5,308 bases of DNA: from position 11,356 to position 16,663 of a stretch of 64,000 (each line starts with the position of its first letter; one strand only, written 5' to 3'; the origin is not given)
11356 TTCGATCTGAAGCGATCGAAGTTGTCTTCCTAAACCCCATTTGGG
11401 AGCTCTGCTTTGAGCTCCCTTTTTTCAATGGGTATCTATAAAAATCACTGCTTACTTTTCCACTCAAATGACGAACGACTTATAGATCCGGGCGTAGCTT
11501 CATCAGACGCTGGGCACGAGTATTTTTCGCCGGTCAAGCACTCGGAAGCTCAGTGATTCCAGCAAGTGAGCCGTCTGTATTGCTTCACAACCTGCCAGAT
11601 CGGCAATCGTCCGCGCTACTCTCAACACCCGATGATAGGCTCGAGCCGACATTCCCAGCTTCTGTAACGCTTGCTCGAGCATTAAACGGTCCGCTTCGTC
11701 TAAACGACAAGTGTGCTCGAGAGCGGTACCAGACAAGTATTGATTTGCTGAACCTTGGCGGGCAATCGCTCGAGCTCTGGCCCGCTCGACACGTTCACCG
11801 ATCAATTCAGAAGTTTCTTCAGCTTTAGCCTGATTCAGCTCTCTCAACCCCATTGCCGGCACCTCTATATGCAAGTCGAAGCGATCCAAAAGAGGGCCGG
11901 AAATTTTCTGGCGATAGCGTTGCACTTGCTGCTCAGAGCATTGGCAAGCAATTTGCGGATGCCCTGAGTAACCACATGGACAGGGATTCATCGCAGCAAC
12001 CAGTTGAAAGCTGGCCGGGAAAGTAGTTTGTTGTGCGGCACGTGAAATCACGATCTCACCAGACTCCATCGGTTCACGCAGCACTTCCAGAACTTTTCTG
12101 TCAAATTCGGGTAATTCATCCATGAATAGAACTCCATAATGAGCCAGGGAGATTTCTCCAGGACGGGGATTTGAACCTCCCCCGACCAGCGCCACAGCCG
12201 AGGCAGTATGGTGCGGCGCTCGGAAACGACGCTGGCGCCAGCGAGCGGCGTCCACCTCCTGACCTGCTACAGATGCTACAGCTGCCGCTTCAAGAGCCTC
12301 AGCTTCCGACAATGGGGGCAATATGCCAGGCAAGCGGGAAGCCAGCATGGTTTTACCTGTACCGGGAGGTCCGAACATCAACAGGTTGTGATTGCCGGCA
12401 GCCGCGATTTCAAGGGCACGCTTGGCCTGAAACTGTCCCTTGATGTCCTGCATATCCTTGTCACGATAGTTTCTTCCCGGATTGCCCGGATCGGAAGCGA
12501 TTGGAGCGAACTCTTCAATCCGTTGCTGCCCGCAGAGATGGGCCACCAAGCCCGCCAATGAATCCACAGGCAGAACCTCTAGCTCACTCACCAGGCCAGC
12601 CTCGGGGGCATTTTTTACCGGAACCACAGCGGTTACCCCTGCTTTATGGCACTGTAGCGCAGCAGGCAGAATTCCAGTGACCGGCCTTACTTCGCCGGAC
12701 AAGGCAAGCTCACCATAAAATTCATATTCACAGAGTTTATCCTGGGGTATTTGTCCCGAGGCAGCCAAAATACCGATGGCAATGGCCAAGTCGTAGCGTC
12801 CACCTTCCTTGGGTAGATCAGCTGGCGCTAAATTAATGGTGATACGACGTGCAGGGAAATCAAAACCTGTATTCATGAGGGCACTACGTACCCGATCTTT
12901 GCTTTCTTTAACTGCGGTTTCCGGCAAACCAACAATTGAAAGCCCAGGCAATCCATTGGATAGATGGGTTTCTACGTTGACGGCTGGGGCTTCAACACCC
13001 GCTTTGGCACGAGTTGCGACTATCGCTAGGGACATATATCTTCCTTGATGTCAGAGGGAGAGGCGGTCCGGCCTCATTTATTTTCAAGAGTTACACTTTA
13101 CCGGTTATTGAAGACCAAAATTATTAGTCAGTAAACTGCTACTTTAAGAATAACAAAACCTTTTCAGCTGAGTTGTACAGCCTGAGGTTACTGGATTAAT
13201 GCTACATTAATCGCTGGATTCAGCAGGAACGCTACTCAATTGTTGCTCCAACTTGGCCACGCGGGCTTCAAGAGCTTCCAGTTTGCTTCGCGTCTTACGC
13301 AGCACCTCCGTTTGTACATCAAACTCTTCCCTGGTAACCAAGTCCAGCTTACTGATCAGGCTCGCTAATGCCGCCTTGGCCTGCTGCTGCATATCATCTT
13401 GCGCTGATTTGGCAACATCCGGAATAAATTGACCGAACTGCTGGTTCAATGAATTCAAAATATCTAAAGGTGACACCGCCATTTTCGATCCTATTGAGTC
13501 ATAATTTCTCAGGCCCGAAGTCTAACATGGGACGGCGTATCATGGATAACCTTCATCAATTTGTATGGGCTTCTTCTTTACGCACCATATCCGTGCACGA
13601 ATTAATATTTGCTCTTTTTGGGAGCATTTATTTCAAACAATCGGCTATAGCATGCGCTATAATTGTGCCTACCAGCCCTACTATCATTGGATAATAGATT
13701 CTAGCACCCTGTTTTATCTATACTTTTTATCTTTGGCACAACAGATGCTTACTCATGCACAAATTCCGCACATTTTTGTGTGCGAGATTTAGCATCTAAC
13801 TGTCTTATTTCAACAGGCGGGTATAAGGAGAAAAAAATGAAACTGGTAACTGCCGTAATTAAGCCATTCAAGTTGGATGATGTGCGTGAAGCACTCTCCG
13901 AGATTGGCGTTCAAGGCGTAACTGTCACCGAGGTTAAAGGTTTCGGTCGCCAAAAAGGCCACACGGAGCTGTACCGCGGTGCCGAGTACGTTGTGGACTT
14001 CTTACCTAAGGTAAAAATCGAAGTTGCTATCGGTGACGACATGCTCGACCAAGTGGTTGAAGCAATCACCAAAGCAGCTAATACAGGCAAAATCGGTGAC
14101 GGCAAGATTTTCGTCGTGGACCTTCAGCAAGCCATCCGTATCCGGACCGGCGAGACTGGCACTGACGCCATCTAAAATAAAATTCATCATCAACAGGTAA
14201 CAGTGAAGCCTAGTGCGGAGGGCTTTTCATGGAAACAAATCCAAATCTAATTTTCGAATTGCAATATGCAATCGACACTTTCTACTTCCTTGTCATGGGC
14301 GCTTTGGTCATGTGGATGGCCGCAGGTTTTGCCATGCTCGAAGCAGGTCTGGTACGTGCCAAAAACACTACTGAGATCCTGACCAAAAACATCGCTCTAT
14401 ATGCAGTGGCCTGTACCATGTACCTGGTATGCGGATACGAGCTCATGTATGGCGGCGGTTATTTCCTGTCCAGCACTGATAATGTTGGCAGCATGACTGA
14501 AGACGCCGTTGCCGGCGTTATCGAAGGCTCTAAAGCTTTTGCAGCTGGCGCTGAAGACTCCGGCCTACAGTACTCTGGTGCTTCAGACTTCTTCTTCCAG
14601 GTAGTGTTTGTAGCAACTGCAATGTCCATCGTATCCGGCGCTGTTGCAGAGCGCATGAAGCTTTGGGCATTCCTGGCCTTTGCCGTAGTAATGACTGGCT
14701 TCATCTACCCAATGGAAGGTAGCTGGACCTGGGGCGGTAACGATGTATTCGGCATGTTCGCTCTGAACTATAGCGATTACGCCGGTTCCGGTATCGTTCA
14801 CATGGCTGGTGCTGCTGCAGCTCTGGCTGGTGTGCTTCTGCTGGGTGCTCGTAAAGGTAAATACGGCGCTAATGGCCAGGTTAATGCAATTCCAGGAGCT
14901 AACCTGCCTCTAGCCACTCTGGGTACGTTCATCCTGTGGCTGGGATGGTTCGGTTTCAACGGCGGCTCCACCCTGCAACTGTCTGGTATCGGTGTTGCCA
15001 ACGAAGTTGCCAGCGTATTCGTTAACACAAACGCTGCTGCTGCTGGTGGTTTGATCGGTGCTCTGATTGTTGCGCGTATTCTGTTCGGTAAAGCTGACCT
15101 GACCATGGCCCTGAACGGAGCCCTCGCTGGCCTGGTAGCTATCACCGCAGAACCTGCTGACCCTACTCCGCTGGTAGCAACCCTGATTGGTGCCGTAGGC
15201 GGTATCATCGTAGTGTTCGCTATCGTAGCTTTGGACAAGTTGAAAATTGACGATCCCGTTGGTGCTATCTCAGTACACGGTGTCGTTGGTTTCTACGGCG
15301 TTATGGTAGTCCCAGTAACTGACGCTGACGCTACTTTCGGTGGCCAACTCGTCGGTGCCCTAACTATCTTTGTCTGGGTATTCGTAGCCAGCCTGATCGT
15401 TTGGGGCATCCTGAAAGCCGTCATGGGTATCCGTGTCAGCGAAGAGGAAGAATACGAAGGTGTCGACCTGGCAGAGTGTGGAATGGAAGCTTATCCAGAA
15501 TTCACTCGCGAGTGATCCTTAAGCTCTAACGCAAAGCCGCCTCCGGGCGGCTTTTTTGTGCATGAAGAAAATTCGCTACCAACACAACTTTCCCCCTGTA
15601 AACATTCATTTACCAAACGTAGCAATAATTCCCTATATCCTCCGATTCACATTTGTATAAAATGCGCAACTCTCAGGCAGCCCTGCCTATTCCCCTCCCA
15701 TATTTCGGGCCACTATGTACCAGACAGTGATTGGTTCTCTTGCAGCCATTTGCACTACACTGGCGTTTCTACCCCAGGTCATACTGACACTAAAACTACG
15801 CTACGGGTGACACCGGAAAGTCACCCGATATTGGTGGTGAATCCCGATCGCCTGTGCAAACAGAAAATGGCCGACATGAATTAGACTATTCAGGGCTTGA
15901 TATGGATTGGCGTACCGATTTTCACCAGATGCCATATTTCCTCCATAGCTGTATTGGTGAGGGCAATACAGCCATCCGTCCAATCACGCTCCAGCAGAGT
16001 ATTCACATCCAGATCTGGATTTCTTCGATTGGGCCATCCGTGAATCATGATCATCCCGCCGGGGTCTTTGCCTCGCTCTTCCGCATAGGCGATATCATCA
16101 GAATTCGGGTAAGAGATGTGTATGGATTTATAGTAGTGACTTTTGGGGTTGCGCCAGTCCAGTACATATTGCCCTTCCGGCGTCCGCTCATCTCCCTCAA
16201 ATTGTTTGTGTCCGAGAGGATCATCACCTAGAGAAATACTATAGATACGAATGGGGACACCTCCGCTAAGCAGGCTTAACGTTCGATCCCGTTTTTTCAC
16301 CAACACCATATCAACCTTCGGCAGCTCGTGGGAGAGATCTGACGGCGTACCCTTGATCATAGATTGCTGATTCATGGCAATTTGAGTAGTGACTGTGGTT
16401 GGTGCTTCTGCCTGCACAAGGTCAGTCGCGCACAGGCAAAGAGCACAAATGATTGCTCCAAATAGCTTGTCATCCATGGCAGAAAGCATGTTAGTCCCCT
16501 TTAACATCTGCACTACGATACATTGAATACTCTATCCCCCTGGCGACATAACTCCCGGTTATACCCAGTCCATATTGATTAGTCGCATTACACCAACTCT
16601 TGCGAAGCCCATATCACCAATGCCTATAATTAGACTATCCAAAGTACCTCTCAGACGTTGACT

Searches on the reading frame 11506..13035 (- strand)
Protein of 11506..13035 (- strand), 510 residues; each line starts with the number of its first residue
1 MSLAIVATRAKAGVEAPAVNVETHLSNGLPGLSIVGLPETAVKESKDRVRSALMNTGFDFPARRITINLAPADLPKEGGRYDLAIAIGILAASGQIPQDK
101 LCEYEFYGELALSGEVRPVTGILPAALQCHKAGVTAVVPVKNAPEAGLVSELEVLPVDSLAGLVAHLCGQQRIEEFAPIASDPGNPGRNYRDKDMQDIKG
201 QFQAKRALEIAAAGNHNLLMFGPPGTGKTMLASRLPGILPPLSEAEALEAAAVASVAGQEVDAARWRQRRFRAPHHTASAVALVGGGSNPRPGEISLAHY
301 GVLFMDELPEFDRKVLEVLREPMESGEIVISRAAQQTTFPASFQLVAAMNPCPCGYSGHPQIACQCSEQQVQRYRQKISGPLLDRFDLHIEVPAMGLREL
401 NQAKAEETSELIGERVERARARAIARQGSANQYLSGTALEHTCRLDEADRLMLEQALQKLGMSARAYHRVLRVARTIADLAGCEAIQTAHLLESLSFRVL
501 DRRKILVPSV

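Call 47: search_protein_families(library=pfam, proteins=[window:11506-13035:-], max_evalue=0.0001)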
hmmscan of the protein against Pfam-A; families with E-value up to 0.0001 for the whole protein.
window:11506-13035:- (510 aa): 7 families
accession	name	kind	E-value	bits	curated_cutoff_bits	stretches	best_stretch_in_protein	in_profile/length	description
PF01078.27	Mg_chelatase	-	1.2e-99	332.3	20.3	1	194-396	1-203/207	Magnesium chelatase, subunit ChlI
PF13541.12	ChlI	-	2.5e-46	157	27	1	21-142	1-121/121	Subunit ChlI of Mg-chelatase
PF13335.12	Mg_chelatase_C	-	1.3e-28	99.9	26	1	407-498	2-94/94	Magnesium chelatase, subunit ChlI C-terminal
PF00493.29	MCM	-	5.9e-11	42.3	23.3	1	292-390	114-202/224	MCM P-loop domain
PF07728.20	AAA_5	-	2.6e-08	34.4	22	1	217-353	1-125/139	AAA domain (dynein-related subfamily)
PF00158.32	Sigma54_activat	-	5.8e-06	26.5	20.2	0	204-350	11-142/168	Sigma-54 interaction domain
PF05362.19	Lon_C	-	1.8e-05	24.8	21.1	1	20-145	44-175/205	Lon protease (S16) C-terminal proteolytic domain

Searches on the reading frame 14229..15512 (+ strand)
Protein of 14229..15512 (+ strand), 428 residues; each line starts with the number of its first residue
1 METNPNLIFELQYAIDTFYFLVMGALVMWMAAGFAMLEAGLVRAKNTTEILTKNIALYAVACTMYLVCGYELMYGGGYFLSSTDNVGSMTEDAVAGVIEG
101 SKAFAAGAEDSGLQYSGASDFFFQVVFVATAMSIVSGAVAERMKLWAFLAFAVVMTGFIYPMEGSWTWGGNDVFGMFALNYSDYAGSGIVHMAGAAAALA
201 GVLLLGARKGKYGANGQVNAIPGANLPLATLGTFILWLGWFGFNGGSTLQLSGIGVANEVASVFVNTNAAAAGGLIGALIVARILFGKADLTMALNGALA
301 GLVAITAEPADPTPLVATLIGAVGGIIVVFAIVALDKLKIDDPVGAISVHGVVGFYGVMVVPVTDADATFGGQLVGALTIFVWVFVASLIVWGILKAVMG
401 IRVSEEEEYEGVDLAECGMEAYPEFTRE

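Call 47: search_protein_families(library=pfam, proteins=[window:14229-15512:+], max_evalue=0.0001)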
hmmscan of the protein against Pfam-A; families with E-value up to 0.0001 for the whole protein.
window:14229-15512:+ (428 aa): 1 family
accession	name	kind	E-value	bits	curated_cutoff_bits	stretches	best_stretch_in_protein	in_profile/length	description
PF00909.26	Ammonium_transp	-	1.1e-92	311.3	23.2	1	20-422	3-399/399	Ammonium Transporter Family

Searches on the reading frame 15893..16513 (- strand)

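Call 47: search_protein_families(library=pfam, proteins=[window:15893-16513:-], max_evalue=0.0001)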
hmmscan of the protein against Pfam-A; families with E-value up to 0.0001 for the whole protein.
window:15893-16513:- (207 aa): 1 family
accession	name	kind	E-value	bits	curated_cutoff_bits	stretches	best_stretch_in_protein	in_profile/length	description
PF03734.19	YkuD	-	2.4e-19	70.8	23.4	1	70-205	4-146/146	L,D-transpeptidase catalytic domain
